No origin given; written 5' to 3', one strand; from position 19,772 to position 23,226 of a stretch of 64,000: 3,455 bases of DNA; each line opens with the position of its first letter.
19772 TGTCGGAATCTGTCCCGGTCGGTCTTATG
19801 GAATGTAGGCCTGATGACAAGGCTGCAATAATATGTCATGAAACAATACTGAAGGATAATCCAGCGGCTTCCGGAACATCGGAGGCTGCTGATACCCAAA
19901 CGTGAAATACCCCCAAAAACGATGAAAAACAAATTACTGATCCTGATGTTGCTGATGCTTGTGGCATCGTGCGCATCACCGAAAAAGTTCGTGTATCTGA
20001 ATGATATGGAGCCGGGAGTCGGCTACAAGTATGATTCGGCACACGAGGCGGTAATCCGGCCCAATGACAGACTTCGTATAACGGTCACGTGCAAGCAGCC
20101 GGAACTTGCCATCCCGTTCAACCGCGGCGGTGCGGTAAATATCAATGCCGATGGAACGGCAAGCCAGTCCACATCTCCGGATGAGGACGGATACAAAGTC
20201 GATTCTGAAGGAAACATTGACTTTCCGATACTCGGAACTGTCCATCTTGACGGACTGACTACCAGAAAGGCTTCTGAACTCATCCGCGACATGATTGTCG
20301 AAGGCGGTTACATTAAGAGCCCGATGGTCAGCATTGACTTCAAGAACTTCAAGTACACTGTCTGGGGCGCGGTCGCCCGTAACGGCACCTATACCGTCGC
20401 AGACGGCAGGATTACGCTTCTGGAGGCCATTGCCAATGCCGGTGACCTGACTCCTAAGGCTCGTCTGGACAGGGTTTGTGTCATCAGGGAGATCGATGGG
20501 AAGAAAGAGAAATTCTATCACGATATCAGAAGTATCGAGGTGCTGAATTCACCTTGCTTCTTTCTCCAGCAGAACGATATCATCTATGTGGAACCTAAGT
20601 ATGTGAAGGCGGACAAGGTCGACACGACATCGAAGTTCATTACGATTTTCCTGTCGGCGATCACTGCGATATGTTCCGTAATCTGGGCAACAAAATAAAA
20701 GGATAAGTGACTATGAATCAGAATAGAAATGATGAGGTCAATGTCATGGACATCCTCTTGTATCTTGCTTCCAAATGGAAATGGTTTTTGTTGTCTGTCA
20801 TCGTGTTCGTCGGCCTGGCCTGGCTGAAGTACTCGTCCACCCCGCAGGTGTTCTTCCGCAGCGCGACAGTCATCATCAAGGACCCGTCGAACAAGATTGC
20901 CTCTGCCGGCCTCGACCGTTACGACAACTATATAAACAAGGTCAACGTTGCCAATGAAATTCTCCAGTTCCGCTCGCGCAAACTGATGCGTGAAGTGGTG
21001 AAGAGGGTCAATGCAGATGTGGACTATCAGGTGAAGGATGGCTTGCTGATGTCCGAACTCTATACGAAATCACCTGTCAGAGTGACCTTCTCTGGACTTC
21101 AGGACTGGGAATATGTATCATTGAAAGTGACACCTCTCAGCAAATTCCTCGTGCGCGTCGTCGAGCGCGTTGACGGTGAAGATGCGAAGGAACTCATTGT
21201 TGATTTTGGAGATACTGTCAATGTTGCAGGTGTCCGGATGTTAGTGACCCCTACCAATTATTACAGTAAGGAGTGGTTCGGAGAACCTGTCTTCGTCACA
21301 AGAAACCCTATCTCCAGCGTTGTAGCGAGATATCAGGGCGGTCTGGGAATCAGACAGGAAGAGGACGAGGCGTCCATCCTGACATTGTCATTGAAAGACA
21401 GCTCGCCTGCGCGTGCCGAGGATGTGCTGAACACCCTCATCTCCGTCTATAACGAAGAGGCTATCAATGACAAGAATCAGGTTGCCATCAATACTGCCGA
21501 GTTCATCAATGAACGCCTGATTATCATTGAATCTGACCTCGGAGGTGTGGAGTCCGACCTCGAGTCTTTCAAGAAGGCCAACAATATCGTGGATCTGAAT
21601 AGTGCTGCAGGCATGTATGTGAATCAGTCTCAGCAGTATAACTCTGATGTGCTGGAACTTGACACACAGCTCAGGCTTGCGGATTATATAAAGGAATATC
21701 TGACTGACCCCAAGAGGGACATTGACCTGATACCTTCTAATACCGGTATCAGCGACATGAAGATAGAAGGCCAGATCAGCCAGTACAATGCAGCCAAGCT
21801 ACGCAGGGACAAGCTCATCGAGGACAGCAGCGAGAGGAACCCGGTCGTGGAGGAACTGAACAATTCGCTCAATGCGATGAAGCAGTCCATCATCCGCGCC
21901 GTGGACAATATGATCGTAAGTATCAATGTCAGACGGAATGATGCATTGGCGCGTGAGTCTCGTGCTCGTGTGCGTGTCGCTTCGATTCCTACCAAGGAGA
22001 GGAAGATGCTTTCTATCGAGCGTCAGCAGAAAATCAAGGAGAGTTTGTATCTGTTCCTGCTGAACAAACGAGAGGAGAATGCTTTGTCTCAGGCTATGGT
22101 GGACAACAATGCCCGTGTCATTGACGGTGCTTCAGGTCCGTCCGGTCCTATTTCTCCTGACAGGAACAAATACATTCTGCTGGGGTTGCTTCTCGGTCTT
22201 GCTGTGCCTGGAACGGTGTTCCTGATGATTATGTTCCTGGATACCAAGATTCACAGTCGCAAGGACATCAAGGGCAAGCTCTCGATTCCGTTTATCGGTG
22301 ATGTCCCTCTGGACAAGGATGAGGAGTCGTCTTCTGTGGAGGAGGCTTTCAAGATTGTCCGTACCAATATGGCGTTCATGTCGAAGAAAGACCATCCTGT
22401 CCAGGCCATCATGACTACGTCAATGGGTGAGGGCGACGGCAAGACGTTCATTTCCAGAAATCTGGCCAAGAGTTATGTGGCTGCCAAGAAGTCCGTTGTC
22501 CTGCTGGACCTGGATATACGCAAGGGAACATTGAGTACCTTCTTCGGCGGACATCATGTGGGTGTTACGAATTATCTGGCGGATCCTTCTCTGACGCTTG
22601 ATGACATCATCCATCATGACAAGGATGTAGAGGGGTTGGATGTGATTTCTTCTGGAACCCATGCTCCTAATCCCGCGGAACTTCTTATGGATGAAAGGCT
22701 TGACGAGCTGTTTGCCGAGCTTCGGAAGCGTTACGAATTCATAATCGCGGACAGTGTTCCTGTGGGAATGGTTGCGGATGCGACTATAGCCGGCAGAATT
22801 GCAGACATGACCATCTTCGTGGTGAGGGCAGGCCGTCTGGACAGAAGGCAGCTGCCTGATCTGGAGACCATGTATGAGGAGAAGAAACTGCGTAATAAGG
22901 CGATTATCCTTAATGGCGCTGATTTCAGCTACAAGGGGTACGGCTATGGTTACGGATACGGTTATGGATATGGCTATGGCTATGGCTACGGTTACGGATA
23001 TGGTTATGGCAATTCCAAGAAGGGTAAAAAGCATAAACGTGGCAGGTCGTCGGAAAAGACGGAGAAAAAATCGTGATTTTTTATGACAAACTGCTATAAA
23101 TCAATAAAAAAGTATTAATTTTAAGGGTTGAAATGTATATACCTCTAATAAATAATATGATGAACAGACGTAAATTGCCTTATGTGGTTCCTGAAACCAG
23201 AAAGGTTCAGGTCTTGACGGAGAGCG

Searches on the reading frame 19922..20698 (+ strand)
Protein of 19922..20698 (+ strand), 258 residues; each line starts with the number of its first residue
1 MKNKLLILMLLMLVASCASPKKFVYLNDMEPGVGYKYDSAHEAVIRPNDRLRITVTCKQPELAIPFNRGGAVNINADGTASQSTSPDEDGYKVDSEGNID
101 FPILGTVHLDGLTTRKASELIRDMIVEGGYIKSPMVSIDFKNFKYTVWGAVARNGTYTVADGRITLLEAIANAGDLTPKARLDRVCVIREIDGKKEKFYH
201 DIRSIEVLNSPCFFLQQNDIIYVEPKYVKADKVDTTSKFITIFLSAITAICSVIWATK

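Call 3: search_protein_families(library=pfam, proteins=[window:19922-20698:+], max_evalue=0.01)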
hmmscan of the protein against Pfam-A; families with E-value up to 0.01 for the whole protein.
window:19922-20698:+ (258 aa): 3 families
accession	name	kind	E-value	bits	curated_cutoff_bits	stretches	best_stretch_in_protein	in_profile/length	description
PF02563.21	Poly_export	-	1.9e-17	63.6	28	1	40-140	4-76/77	Polysaccharide biosynthesis/export protein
PF22461.2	SLBB_2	-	1.1e-07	32.2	27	1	144-223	2-79/79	SLBB domain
PF10531.15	SLBB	-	2.8e-07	30.7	27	1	145-197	2-53/55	SLBB domain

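Call 4: search_protein_families(library=ncbifam, proteins=[window:19922-20698:+], max_evalue=0.01)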
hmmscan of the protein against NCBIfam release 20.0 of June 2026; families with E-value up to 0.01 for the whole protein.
window:19922-20698:+ (258 aa): 4 families
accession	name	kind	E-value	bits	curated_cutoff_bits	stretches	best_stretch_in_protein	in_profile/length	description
TIGR03028.1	EpsE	equivalog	1.6e-15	57.1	262.65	1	92-224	25-160/239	polysaccharide export protein EpsE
NF011658.0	PRK15078.1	subfamily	3.8e-12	45.7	333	1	80-223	107-249/380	polysaccharide export protein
NF041843.1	EpsY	equivalog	3.9e-12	45.8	320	1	91-224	75-211/211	exopolysaccharide export protein EpsY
TIGR03027.2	pepcterm_export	equivalog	3.8e-07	29.9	180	1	92-199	26-137/169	XrtA/PEP-CTERM system exopolysaccharide export protein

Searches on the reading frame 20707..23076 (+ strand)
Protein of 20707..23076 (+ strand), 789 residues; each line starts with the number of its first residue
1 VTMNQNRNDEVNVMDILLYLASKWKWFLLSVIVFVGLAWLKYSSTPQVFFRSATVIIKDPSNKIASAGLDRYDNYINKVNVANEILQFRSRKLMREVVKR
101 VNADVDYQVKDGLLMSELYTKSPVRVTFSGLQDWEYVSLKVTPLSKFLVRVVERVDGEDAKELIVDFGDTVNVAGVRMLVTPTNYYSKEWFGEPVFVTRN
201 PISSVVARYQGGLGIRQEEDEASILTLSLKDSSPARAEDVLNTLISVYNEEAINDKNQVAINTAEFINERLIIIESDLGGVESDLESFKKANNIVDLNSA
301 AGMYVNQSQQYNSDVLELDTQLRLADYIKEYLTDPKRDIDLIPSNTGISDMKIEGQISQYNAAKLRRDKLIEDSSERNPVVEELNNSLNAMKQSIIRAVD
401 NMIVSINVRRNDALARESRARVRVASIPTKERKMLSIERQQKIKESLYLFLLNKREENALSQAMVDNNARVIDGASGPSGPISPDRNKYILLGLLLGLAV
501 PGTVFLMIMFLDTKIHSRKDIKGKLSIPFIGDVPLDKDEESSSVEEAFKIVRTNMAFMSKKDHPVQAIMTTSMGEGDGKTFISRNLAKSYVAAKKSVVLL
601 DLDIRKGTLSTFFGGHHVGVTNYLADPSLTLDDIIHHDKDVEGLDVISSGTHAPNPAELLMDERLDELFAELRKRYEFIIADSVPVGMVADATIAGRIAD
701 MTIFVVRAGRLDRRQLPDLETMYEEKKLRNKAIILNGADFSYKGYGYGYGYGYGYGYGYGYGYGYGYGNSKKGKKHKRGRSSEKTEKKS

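Call 3: search_protein_families(library=pfam, proteins=[window:20707-23076:+], max_evalue=0.01)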
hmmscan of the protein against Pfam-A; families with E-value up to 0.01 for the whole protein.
window:20707-23076:+ (789 aa): 4 families
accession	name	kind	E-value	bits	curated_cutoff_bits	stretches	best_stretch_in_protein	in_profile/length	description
PF13807.11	GNVR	-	1.3e-09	38.3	27.7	1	431-505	3-77/82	G-rich domain on putative tyrosine kinase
PF13614.12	AAA_31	-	1.6e-06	28.6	27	1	575-706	11-147/177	AAA domain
PF01656.29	CbiA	-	2.9e-05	24.5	25.4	1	568-610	1-43/125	CobQ/CobB/MinD/ParA nucleotide binding domain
PF02706.20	Wzz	-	0.0046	17.7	25.5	0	9-99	1-89/91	Chain length determinant protein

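Call 4: search_protein_families(library=ncbifam, proteins=[window:20707-23076:+], max_evalue=0.01)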
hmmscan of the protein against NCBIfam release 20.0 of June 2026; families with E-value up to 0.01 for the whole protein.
window:20707-23076:+ (789 aa): 14 families
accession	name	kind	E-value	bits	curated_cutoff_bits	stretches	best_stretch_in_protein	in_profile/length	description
NF007350.0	PRK09841.1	equivalog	2.8e-44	151.4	1248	3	535-758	502-721/726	tyrosine-protein kinase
NF008568.0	PRK11519.1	equivalog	2e-42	145.3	1068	3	546-753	508-715/720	tyrosine-protein kinase Wzc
TIGR01007.1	eps_fam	subfamily_domain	3.9e-40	137.6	108.05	1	546-752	1-204/204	polysaccharide biosynthesis tyrosine autokinase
TIGR01005.1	eps_transp_fam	subfamily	1.7e-36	125.7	411.7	2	538-756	520-733/754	exopolysaccharide transport protein family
TIGR03007.1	pepcterm_ChnLen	equivalog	4.1e-29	101.2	278.85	2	373-543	304-470/498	XrtA system polysaccharide chain length determinant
TIGR03018.1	pepcterm_TyrKin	hypoth_equivalog_domain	1.3e-26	93.2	230.65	1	538-718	5-191/207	XrtA-associated tyrosine autokinase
TIGR03029.1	EpsG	equivalog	1.9e-14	53.5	313.8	1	543-718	82-255/274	chain length determinant protein tyrosine kinase EpsG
TIGR01968.1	minD_bact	equivalog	5.4e-08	32.5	212.9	1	567-707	3-142/261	septum site-determining protein MinD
TIGR01969.1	minD_arch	subfamily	6.3e-08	32.1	201.75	1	568-706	3-138/251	cell division ATPase MinD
TIGR01006.1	polys_exp_MPA1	subfamily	4e-07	29.7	296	1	466-534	154-222/226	CspC family polysaccharide chain length determinant protein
NF008079.0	PRK10818.1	equivalog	5.9e-05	22.5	508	1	567-705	4-142/270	septum site-determining protein MinD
NF041546.1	ParA_partition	equivalog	0.00015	21.4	180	0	576-605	10-39/203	ParA family partition ATPase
TIGR03017.1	EpsF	equivalog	0.00065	18.5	422.75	1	221-532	130-442/444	chain length determinant protein EpsF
TIGR01010.1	BexC_CtrB_KpsE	subfamily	0.0051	15.9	437.5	1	222-323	130-231/362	polysaccharide export inner-membrane protein, BexC/CtrB/KpsE family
